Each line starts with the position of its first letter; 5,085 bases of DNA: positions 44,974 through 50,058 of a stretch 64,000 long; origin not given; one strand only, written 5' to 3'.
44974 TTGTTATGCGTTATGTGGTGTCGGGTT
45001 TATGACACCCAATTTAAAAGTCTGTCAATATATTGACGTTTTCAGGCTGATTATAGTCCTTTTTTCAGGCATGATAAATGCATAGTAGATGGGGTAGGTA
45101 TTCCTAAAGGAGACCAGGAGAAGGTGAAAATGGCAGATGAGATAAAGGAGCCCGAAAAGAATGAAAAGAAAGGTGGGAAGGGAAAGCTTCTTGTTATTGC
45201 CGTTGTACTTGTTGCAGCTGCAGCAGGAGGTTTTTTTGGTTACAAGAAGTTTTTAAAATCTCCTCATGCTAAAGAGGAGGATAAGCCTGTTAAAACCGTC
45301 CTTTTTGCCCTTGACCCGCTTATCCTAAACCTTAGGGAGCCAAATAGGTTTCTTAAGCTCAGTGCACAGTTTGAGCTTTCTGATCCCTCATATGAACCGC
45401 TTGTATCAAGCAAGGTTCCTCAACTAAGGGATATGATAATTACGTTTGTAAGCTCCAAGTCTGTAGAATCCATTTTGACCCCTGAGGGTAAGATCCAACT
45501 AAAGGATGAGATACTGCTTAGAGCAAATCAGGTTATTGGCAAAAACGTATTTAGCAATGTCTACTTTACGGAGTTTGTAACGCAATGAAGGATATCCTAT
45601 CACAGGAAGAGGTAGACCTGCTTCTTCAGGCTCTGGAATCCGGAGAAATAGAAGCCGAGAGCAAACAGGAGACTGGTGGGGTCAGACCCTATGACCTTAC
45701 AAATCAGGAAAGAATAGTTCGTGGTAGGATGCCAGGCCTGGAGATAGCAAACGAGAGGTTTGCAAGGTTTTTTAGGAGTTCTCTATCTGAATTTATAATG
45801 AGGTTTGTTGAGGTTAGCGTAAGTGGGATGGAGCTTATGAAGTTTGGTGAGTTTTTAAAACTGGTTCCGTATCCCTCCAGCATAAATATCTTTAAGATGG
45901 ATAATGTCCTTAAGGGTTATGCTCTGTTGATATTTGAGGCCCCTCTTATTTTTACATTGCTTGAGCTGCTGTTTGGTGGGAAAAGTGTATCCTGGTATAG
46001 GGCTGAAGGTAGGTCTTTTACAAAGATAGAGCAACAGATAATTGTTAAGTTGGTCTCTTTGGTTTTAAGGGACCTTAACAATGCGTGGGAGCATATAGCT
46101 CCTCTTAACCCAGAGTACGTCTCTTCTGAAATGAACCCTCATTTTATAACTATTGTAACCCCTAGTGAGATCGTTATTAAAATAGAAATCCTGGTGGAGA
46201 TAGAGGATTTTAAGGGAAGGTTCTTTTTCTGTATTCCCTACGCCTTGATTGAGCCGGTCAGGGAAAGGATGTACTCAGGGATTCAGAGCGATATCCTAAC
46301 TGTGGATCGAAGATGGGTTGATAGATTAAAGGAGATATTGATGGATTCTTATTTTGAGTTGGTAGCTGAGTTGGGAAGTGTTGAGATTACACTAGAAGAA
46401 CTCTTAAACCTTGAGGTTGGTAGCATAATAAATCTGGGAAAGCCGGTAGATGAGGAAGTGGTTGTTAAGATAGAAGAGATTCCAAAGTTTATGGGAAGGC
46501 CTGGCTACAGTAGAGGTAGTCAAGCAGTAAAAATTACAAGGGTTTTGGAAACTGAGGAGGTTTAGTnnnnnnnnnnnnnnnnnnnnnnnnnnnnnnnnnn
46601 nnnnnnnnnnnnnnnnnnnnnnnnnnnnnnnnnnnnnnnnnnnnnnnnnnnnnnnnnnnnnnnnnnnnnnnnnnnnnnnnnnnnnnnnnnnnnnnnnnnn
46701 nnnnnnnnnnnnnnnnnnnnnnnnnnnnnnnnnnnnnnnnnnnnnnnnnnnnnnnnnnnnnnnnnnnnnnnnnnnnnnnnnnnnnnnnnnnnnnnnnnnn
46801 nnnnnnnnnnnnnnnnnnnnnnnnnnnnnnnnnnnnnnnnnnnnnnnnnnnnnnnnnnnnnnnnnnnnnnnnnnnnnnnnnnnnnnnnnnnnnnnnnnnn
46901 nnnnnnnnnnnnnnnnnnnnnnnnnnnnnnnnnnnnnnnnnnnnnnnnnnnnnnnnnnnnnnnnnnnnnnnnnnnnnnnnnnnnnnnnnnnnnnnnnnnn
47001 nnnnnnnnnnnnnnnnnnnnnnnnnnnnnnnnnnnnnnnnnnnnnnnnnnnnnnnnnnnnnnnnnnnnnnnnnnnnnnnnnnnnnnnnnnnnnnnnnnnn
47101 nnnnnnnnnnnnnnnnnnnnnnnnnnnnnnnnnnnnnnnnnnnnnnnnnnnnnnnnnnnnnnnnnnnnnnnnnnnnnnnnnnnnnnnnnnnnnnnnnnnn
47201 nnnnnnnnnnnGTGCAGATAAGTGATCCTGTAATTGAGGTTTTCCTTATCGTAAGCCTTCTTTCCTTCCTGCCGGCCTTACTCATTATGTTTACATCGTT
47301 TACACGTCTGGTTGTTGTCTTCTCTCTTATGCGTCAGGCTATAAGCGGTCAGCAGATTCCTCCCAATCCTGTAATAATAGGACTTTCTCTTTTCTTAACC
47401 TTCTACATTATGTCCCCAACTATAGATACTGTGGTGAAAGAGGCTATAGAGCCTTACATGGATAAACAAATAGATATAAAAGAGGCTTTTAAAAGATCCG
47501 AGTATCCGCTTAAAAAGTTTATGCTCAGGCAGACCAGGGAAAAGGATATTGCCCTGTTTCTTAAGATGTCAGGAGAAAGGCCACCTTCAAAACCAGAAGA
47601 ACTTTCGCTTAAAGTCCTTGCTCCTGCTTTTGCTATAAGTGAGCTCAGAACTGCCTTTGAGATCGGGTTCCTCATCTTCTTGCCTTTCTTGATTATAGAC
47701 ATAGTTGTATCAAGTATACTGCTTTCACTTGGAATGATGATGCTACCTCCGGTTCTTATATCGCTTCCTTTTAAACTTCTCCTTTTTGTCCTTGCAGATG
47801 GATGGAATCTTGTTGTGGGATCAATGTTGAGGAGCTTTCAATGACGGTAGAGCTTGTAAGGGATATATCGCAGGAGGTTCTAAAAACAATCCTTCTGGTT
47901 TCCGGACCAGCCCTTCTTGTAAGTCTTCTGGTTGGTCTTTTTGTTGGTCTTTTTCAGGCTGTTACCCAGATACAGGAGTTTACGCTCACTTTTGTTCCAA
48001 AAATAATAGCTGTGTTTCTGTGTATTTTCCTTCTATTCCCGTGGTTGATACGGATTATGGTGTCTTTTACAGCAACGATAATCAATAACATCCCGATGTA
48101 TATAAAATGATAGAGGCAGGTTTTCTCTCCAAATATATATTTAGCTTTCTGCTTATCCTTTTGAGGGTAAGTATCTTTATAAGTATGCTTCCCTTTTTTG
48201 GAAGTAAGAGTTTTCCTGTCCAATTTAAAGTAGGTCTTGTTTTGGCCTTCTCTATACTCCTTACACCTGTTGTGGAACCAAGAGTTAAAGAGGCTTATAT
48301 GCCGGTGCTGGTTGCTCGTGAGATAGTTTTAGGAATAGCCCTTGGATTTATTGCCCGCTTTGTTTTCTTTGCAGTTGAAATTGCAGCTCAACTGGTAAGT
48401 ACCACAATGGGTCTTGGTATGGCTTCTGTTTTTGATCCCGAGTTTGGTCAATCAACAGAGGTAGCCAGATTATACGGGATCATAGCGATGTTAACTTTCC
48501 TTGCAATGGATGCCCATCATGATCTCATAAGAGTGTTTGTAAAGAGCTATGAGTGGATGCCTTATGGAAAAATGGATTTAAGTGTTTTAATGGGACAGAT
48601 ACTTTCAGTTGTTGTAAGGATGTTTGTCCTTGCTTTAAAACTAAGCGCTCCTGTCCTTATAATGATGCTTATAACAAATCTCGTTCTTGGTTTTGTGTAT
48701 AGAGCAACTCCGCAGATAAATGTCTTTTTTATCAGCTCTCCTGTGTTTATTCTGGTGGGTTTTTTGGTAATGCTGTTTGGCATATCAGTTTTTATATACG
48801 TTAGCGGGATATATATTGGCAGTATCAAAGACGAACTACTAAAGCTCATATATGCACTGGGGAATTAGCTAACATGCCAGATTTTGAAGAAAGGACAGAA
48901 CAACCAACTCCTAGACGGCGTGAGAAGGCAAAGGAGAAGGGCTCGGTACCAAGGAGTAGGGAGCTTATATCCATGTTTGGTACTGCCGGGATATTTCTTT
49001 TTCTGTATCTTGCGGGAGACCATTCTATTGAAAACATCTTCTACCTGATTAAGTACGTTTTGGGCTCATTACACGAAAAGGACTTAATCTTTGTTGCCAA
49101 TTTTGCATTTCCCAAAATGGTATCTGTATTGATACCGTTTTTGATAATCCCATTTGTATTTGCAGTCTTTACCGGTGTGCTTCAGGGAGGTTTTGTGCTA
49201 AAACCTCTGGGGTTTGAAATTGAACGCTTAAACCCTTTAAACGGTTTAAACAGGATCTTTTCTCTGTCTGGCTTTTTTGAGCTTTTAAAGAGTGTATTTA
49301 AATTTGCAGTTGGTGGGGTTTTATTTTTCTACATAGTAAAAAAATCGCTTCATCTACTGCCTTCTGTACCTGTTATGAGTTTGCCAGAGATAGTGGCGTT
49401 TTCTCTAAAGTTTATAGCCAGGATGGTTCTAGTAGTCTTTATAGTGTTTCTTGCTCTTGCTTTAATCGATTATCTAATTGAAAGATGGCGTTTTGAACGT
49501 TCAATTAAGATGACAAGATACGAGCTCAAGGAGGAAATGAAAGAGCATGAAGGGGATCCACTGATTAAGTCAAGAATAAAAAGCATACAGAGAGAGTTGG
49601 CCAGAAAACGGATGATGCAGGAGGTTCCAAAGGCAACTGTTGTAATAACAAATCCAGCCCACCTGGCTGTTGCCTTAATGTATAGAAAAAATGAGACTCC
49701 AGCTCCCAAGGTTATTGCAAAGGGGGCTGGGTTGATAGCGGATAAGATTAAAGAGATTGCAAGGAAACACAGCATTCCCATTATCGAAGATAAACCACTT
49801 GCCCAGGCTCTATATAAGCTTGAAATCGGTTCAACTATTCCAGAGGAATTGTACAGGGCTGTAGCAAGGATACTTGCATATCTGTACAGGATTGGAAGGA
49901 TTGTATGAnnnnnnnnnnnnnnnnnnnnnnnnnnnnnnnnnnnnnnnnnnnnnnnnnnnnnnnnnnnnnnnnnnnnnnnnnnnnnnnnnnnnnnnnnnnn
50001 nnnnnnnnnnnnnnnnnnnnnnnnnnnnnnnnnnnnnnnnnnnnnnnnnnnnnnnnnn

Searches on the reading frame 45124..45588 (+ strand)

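Call 75: search_protein_families(library=pfam, proteins=[window:45124-45588:+], max_evalue=0.00001)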
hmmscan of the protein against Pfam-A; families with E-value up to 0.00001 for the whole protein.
window:45124-45588:+ (154 aa): 1 family
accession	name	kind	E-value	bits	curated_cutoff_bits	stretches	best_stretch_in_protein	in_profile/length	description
PF03748.19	FliL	-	3.3e-22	79.4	24.6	1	61-154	2-103/103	Flagellar basal body-associated protein FliL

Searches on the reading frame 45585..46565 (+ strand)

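Call 75: search_protein_families(library=pfam, proteins=[window:45585-46565:+], max_evalue=0.00001)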
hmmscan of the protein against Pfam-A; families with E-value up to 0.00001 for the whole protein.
window:45585-46565:+ (326 aa): 2 families
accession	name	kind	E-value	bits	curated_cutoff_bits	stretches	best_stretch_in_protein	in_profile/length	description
PF02154.20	FliM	-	1.1e-58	198.8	27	1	36-229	1-192/192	Flagellar motor switch protein FliM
PF01052.25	FliMN_C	-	3.6e-21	75.3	23.8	1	252-321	3-72/73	Type III flagellar switch regulator (C-ring) FliN C-term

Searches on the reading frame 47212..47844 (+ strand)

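Call 75: search_protein_families(library=pfam, proteins=[window:47212-47844:+], max_evalue=0.00001)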
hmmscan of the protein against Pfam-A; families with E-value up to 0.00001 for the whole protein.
window:47212-47844:+ (210 aa): 1 family
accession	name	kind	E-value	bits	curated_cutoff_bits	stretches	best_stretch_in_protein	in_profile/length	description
PF00813.25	FliP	-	1.9e-79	266.5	26.9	1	14-204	2-190/191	FliP family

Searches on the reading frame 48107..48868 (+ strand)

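Call 75: search_protein_families(library=pfam, proteins=[window:48107-48868:+], max_evalue=0.00001)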
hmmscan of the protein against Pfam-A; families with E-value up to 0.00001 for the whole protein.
window:48107-48868:+ (253 aa): 1 family
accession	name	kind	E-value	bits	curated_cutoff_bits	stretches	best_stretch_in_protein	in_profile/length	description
PF01311.25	Bac_export_1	-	1.9e-59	201.5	27.8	1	12-233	2-223/230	Bacterial export proteins, family 1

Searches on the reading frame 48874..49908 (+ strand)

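Call 75: search_protein_families(library=pfam, proteins=[window:48874-49908:+], max_evalue=0.00001)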
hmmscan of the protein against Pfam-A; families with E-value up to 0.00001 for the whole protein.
window:48874-49908:+ (344 aa): 1 family
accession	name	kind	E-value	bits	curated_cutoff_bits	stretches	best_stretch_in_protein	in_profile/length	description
PF01312.24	Bac_export_2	-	8e-117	390.6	24.4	1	5-337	1-335/335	FlhB HrpN YscU SpaS Family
